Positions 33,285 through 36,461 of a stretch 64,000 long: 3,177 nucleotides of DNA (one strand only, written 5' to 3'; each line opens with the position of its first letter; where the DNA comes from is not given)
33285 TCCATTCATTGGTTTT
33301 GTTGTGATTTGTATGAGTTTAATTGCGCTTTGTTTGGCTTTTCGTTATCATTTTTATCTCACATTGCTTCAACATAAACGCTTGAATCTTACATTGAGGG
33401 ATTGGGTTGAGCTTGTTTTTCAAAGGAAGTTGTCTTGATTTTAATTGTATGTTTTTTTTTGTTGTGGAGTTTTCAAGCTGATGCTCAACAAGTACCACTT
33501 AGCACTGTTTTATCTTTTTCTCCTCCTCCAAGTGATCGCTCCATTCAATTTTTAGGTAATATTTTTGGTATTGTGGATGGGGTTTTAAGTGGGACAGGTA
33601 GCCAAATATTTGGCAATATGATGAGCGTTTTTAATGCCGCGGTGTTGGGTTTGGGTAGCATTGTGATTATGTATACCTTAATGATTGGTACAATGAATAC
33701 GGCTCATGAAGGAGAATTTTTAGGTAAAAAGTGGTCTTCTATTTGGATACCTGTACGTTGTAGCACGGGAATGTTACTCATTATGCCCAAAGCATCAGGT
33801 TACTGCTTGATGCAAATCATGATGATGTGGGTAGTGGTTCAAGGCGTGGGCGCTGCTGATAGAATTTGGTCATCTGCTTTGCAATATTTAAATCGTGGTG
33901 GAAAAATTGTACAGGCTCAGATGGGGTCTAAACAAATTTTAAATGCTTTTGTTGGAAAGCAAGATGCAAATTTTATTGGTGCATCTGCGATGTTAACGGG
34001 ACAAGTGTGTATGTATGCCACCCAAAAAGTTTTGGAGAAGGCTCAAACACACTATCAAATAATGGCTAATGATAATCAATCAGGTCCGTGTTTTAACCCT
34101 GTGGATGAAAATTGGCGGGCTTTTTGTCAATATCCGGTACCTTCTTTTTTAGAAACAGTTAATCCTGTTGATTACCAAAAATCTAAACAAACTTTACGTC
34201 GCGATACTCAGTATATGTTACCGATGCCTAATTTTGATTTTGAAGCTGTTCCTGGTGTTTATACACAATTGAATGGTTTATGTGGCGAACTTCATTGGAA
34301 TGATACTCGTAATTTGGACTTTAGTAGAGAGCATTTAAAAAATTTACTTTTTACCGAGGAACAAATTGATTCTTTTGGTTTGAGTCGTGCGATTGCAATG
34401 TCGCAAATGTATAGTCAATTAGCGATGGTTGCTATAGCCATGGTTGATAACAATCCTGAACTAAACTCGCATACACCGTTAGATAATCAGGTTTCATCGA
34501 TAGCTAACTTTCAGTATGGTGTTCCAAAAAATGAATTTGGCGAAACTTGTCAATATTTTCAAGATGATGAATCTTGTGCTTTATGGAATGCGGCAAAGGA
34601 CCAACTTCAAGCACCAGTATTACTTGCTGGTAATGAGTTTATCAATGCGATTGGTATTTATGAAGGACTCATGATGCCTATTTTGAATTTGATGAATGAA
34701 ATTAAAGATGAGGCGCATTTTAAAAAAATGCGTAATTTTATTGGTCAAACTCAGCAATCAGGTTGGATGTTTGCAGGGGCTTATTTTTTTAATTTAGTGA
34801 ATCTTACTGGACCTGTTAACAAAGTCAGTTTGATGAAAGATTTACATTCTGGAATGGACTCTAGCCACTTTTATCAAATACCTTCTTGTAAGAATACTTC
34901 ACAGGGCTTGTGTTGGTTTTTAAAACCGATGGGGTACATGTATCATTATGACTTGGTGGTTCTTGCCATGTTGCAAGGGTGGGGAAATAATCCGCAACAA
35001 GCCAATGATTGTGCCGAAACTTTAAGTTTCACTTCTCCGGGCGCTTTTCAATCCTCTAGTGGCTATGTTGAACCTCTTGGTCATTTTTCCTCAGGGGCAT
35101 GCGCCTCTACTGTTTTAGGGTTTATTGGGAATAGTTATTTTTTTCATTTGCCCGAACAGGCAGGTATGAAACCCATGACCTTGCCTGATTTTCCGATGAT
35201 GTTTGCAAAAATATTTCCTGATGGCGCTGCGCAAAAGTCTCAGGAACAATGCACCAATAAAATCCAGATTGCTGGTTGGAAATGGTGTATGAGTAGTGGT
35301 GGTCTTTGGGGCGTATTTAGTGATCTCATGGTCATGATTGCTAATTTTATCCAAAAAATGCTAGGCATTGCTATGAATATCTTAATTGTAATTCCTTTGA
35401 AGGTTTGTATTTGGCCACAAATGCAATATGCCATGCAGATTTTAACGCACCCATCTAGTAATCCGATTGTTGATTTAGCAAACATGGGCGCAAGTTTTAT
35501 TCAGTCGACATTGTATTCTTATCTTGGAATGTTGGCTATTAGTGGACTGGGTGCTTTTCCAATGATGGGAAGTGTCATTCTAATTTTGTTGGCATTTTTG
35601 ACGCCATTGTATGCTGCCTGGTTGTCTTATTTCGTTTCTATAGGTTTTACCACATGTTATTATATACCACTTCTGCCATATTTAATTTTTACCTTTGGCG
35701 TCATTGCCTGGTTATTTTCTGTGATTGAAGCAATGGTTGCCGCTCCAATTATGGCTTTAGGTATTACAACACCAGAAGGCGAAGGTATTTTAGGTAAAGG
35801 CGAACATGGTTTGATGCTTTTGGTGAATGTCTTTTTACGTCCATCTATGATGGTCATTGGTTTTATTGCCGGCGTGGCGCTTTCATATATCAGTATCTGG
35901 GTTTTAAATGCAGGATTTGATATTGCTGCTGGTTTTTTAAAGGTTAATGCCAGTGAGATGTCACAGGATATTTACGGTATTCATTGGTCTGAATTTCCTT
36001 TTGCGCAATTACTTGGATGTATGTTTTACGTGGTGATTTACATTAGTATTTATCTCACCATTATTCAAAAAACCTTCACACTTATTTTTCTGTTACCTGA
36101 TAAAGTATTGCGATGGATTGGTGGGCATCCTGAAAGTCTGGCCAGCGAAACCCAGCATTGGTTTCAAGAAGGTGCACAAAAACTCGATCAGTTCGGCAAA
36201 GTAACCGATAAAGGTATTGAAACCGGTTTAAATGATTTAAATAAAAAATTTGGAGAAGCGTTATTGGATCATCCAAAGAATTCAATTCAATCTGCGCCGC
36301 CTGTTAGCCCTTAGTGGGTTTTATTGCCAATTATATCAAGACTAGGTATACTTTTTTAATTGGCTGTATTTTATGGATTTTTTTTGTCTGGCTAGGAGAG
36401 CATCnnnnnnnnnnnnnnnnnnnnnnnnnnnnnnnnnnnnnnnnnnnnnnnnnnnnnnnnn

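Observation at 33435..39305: Two full-length, diverged DotA paralogues in tandem inside the Dot/Icm core locus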

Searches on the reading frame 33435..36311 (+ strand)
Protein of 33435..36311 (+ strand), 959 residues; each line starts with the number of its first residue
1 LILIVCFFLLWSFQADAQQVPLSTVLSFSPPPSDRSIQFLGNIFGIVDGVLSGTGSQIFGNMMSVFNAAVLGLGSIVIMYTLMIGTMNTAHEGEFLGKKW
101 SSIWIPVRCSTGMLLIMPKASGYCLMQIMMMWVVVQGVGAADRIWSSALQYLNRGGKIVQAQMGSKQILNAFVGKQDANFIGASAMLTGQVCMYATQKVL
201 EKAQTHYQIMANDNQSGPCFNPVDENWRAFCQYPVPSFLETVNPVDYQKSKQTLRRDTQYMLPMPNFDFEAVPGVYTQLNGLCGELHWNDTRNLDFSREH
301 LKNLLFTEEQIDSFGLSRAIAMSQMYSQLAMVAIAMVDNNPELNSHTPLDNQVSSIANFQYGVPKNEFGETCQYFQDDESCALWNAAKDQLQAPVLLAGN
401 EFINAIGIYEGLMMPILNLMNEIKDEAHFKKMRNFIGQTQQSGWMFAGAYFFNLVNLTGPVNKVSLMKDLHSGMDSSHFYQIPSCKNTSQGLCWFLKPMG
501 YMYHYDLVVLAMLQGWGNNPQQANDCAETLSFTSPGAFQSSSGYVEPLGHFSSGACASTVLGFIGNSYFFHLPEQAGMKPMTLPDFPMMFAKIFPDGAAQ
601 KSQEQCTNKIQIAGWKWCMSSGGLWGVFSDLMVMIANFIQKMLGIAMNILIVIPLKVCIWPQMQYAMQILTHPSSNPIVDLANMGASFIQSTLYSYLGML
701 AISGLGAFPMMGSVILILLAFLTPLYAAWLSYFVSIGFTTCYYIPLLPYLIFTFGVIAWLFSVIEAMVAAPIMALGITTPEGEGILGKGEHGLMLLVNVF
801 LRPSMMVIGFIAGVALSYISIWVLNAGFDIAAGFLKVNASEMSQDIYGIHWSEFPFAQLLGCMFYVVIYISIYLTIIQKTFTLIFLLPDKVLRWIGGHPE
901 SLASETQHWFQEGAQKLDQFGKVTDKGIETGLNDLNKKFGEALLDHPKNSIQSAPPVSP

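Call 6: search_protein_families(library=pfam, proteins=[window:33435-36311:+], max_evalue=0.01)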
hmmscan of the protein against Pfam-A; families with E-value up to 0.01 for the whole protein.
window:33435-36311:+ (959 aa): 1 family
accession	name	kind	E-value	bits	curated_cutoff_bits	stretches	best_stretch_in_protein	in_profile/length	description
PF11388.13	DotA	-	9.3e-06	26.2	25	1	548-581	71-104/105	Phagosome trafficking protein DotA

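Call 7: search_protein_families(library=ncbifam, proteins=[window:33435-36311:+], max_evalue=0.01)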
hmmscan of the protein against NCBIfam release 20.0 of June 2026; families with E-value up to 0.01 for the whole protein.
window:33435-36311:+ (959 aa): 2 families
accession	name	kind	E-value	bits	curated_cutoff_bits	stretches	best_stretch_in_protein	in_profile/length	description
NF033886.1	T4SS_DotA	equivalog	2e-231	771.2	500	1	33-900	1-790/790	type IVB secretion system protein DotA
TIGR04346.1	DotA_TraY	subfamily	2.6e-91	307.2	100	2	36-464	2-338/656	DotA/TraY family protein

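Call 8: find_homologous_proteins(query=window:33435-36311:+, max_evalue=1e-20)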
Query window:33435-36311:+ (959 aa): 758 proteins with E <= 1e-20 among 7186 candidates; the best 120 are listed.
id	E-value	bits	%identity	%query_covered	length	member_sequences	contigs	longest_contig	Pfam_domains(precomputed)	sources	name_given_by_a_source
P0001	0.0e+0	2222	100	100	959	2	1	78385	PF11388.14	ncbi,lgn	-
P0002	0.0e+0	1888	84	100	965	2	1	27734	PF11388.14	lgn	-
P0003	0.0e+0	1820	82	97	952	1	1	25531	PF11388.14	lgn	-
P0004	0.0e+0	1814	81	100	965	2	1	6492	-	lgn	-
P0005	0.0e+0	1591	73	98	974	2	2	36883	-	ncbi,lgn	-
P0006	0.0e+0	1517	68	98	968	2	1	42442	PF11388.14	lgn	-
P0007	0.0e+0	1508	68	98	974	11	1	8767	-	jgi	-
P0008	0.0e+0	1464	67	98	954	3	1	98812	-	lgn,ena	-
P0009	0.0e+0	1195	56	97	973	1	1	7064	PF11388.14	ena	-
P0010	0.0e+0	1192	56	95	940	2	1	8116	PF11388.14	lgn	-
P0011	0.0e+0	1183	55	97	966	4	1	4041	PF11388.14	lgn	-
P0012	1.6e-287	974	53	83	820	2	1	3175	PF11388.14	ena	-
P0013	1.3e-285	968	49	99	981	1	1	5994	-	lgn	-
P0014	8.4e-260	883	46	97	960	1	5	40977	PF11388.14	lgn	-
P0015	1.3e-256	872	45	97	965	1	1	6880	PF11388.14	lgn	-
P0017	5.6e-252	857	45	98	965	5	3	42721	PF11388.14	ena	-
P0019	8.1e-249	846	45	97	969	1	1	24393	PF11388.14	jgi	jgi:defect in organelle trafficking protein DotA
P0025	5.4e-226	771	43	96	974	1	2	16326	PF11388.14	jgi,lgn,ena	jgi:defect-in-organelle-trafficking protein DotA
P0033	6.2e-210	718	42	98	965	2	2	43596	PF11388.14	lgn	-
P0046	3.8e-198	679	39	100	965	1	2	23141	PF11388.14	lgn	-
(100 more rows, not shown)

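Call 11: find_encoding_contigs(protein=P0001, flank=10000, max_places=4)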
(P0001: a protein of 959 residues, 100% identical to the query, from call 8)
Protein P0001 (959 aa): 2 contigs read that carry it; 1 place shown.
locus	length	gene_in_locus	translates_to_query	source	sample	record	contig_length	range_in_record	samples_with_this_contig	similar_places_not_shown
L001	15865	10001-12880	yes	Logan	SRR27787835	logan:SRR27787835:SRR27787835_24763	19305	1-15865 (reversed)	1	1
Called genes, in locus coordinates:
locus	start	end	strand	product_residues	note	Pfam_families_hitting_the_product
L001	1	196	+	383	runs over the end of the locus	PF00033:Cytochrome_B, PF13631:Cytochrom_B_N_2, PF00032:Cytochrom_B_C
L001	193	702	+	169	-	PF02167:Cytochrom_C1 (weak)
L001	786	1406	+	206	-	PF02798:GST_N, PF13417:GST_N_3, PF13409:GST_N_2, PF00043:GST_C, PF13410:GST_C_2 (weak)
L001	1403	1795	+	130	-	PF04386:SspB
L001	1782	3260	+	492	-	PF03853:YjeF_N (weak), PF01256:Carb_kinase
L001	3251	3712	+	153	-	PF02367:TsaE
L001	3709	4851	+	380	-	PF11741:AMIN, PF01520:Amidase_3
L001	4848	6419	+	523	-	PF02518:HATPase_c (weak), PF13589:HATPase_c_3, PF01119:DNA_mis_repair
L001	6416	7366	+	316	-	PF01715:IPPT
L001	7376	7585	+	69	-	PF10276:zf-CHCC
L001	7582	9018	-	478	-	-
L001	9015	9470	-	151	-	PF23130:IcmW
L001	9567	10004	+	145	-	-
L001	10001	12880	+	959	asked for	PF11388:DotA (weak)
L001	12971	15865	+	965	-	?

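Call 16: find_encoding_contigs(protein=P0003, flank=8000, max_places=2)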
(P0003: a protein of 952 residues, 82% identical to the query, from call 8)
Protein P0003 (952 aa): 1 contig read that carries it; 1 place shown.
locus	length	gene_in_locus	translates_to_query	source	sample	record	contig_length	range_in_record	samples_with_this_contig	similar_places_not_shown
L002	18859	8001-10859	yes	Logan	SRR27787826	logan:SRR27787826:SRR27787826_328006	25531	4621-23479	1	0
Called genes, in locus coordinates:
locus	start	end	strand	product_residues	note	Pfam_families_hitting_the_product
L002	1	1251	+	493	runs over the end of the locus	PF03853:YjeF_N (weak), PF01256:Carb_kinase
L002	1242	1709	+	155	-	PF02367:TsaE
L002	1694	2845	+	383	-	PF11741:AMIN, PF01520:Amidase_3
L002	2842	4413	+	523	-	PF02518:HATPase_c, PF13589:HATPase_c_3, PF01119:DNA_mis_repair, PF08676:MutL_C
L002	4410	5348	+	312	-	PF01715:IPPT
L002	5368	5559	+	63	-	PF10276:zf-CHCC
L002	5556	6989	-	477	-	-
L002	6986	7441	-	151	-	PF23130:IcmW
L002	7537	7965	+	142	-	-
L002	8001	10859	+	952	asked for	PF11388:DotA (weak)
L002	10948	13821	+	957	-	-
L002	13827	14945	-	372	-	PF00437:T2SSE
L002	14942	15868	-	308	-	PF16932:T4SS_TraI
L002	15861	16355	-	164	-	PF16816:DotD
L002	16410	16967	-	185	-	PF03602:Cons_hypoth95, PF05175:MTS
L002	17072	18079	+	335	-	PF02881:SRP54_N, PF06414:Zeta_toxin (weak), PF00448:SRP54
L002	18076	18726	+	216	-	PF00005:ABC_tran, PF13304:AAA_21 (faint)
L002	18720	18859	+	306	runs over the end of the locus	PF18075:FtsX_ECD (weak), PF02687:FtsX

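Call 17: find_encoding_contigs(protein=P0014, flank=8000, max_places=2)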
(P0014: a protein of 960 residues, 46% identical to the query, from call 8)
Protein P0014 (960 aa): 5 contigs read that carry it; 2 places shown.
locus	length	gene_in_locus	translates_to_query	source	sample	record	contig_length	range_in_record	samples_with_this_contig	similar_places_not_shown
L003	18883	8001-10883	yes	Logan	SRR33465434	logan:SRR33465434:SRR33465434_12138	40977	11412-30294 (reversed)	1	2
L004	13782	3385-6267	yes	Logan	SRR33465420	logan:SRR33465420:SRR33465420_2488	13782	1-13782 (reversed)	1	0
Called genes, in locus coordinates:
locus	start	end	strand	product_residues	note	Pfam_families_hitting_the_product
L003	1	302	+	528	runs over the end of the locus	PF02518:HATPase_c, PF13589:HATPase_c_3, PF01119:DNA_mis_repair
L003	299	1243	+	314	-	PF01745:IPT (weak), PF01715:IPPT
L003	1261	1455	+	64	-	PF10276:zf-CHCC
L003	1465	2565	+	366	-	PF01075:Glyco_transf_9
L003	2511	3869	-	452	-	-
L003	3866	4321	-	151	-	PF23130:IcmW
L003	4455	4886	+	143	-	-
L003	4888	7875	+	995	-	-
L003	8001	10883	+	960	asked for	PF11388:DotA (weak)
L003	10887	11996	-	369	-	PF00437:T2SSE, PF25199:nSTAND_NTPase5 (faint)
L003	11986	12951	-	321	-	PF16932:T4SS_TraI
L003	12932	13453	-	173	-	PF16816:DotD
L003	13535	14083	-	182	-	PF03602:Cons_hypoth95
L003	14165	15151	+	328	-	PF02881:SRP54_N, PF06414:Zeta_toxin (weak), PF00448:SRP54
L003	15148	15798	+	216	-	PF13555:AAA_29 (faint), PF00005:ABC_tran, PF13304:AAA_21 (faint)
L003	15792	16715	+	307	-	PF18075:FtsX_ECD, PF02687:FtsX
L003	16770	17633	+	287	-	PF00140:Sigma70_r1_2 (weak), PF04542:Sigma70_r2, PF04545:Sigma70_r4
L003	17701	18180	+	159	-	-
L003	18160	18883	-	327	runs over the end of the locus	PF00962:A_deaminase, PF19326:AMP_deaminase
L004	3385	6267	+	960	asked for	PF11388:DotA (weak)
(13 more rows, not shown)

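Call 18: find_encoding_contigs(protein=P0017, flank=8000, max_places=2)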
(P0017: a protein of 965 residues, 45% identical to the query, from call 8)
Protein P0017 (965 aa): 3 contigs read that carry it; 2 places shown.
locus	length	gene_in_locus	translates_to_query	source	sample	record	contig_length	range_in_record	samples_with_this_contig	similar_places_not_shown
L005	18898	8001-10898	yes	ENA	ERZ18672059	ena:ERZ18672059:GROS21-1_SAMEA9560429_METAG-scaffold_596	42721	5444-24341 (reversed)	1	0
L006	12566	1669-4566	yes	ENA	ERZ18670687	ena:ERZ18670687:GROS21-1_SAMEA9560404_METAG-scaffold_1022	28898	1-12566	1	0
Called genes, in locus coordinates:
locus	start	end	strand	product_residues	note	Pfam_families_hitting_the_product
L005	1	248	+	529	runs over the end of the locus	PF02518:HATPase_c, PF13589:HATPase_c_3, PF01119:DNA_mis_repair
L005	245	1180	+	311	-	PF01745:IPT (faint), PF01715:IPPT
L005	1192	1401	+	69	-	PF10276:zf-CHCC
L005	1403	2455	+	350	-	PF01075:Glyco_transf_9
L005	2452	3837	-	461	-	-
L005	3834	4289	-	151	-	PF23130:IcmW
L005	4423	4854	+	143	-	-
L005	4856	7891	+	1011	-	-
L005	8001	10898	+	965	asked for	PF11388:DotA (weak)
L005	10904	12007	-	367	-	PF00437:T2SSE, PF25199:nSTAND_NTPase5 (faint)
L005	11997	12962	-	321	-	PF16932:T4SS_TraI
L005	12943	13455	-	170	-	PF16816:DotD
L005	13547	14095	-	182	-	PF03602:Cons_hypoth95, PF05175:MTS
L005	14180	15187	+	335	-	PF02881:SRP54_N, PF06414:Zeta_toxin, PF00448:SRP54, PF13401:AAA_22 (weak)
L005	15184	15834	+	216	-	PF02463:SMC_N (faint), PF00005:ABC_tran, PF13304:AAA_21 (faint)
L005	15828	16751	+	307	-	PF18075:FtsX_ECD, PF02687:FtsX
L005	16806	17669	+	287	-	PF04542:Sigma70_r2, PF04545:Sigma70_r4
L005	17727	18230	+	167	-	-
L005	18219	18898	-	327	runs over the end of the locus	PF00962:A_deaminase, PF19326:AMP_deaminase (weak)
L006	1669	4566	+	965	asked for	PF11388:DotA (weak)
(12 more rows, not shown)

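Call 19: find_encoding_contigs(protein=P0019, flank=8000, max_places=2)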
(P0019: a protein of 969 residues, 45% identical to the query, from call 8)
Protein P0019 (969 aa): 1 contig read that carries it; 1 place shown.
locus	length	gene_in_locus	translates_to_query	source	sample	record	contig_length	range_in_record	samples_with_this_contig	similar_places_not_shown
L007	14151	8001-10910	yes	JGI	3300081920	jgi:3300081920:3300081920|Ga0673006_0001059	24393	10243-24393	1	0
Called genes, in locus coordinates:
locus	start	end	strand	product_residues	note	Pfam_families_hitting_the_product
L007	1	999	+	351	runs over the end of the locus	PF01075:Glyco_transf_9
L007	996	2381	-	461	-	-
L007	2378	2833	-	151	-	PF23130:IcmW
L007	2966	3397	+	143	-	-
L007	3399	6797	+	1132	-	-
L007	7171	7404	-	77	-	PF13358:DDE_3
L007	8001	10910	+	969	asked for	PF11388:DotA (faint)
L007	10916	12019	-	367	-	PF00437:T2SSE, PF25199:nSTAND_NTPase5 (faint)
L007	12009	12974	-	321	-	PF16932:T4SS_TraI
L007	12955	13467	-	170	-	PF16816:DotD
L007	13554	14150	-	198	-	?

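Call 21: find_related_loci(query=A1, collection=genome_contigs, flank=10000)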
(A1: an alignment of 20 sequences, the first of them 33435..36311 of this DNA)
Query A1 (959 aa) in genome_contigs; peptide patterns used: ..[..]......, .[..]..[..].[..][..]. (x = any residue, [..] = any of these).
278 stretches matched a pattern; 182 encode a relative of the query (tblastn E <= 1e-3); the best 80 are kept; 80 distinct loci.
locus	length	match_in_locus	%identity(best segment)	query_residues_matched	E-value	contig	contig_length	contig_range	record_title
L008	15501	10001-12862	68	14-955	0e+0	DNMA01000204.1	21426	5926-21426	MAG TPA_asm: Legionellales bacterium isolate UBA10507 contig_3250, whole genome shotgun sequence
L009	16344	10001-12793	56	3-934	0e+0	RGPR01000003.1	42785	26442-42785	MAG: Gammaproteobacteria bacterium isolate WB8_3_061 contig_100_2, whole genome shotgun sequence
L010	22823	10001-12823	73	15-950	0e+0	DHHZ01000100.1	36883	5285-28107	MAG TPA_asm: Legionellales bacterium UBA4759 UBA4759_contig_2468, whole genome shotgun sequence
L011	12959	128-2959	46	4-942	0e+0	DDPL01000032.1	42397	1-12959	MAG TPA_asm: Legionellales bacterium UBA2469 UBA2469_contig_297, whole genome shotgun sequence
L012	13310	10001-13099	44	9-959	0e+0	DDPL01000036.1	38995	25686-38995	MAG TPA_asm: Legionellales bacterium UBA2469 UBA2469_contig_12344, whole genome shotgun sequence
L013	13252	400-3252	39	2-956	0e+0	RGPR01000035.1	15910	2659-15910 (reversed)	MAG: Gammaproteobacteria bacterium isolate WB8_3_061 contig_100_34, whole genome shotgun sequence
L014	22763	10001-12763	41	3-929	0e+0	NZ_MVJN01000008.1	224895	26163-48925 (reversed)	Legionella quinlivanii strain ID143958 Contig_8, whole genome shotgun sequence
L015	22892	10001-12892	40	30-957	0e+0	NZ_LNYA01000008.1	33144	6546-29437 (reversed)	Legionella erythra strain SE-32A-C8 Lery_ctg008, whole genome shotgun sequence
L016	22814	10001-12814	41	3-926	0e+0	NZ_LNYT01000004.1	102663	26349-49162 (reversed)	Legionella rubrilucens strain WA-270A-C2 Lrub_ctg004, whole genome shotgun sequence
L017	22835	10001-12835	40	26-944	0e+0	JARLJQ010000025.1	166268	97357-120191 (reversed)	MAG: Legionella sp. isolate MAG_BO158 MetaBAT2_Bin_158_Oxic_k141_1086482, whole genome shotgun sequence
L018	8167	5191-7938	40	26-941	0e+0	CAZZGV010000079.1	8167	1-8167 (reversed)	MAG TPA_asm: uncultured Legionella sp. isolate SRP302895_co1_245 genome assembly, contig: NODE_18079_length_8167_cov_4.8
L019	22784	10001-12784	40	26-926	0e+0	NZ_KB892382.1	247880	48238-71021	Legionella shakespearei DSM 23087 B094DRAFT_scaffold_1.2, whole genome shotgun sequence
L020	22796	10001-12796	40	26-940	0e+0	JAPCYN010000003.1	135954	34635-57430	Legionella sp. 515359 NODE_3_length_135954_cov_374.159527, whole genome shotgun sequence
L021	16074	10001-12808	39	1-922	0e+0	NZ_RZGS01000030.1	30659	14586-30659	Legionella septentrionalis strain km711 contigs30, whole genome shotgun sequence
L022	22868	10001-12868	40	26-946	0e+0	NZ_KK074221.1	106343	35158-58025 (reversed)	Legionella pneumophila subsp. fraseri strain ATCC 33156 Scaffold12, whole genome shotgun sequence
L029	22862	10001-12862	40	3-943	0e+0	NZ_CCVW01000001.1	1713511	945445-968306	Legionella massiliensis strain LegA, whole genome shotgun sequence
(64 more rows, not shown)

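Call 33: search_solved_structures(query=window:33435-36311:+, max_evalue=0.001)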
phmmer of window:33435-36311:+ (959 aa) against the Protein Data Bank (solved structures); distinct sequences matched with E-value up to 0.001: 1.
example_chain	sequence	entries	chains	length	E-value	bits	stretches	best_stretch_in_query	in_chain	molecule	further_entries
9ngy_FP1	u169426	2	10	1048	2e-195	654.6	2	22-836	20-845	DotA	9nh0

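Call 34: find_related_loci(query=A1, collection=metagenome_contigs, flank=10000)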
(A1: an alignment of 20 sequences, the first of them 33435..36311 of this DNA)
Query A1 (959 aa) in metagenome_contigs; peptide patterns used: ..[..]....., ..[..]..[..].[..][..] (x = any residue, [..] = any of these).
600 stretches matched a pattern (row limit reached: there are more); 67 encode a relative of the query (tblastn E <= 1e-3); 66 distinct loci.
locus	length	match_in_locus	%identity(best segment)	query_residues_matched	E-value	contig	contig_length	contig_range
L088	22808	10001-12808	67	1-939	0e+0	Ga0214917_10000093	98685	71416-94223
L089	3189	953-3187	66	17-755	0e+0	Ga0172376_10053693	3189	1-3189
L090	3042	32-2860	46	5-940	0e+0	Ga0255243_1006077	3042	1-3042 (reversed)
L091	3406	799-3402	42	23-898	0e+0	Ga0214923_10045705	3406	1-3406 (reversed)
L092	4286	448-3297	39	2-958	0e+0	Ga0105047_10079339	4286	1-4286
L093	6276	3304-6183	39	23-940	0e+0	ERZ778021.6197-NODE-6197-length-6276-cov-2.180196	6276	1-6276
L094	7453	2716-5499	39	3-927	0e+0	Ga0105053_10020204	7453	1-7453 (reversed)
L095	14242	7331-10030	38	26-926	0e+0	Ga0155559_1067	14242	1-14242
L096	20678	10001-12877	38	26-959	0e+0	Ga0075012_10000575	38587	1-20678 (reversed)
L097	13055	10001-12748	39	26-926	0e+0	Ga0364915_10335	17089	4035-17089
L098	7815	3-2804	39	49-940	0e+0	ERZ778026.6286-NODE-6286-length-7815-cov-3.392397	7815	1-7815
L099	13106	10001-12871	38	3-926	8e-180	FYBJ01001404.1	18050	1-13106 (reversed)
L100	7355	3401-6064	37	26-926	5e-180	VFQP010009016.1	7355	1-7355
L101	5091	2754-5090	42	26-834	0e+0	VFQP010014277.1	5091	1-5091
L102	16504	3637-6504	37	23-921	5e-176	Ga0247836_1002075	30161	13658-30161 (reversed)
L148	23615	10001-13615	27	32-941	2e-21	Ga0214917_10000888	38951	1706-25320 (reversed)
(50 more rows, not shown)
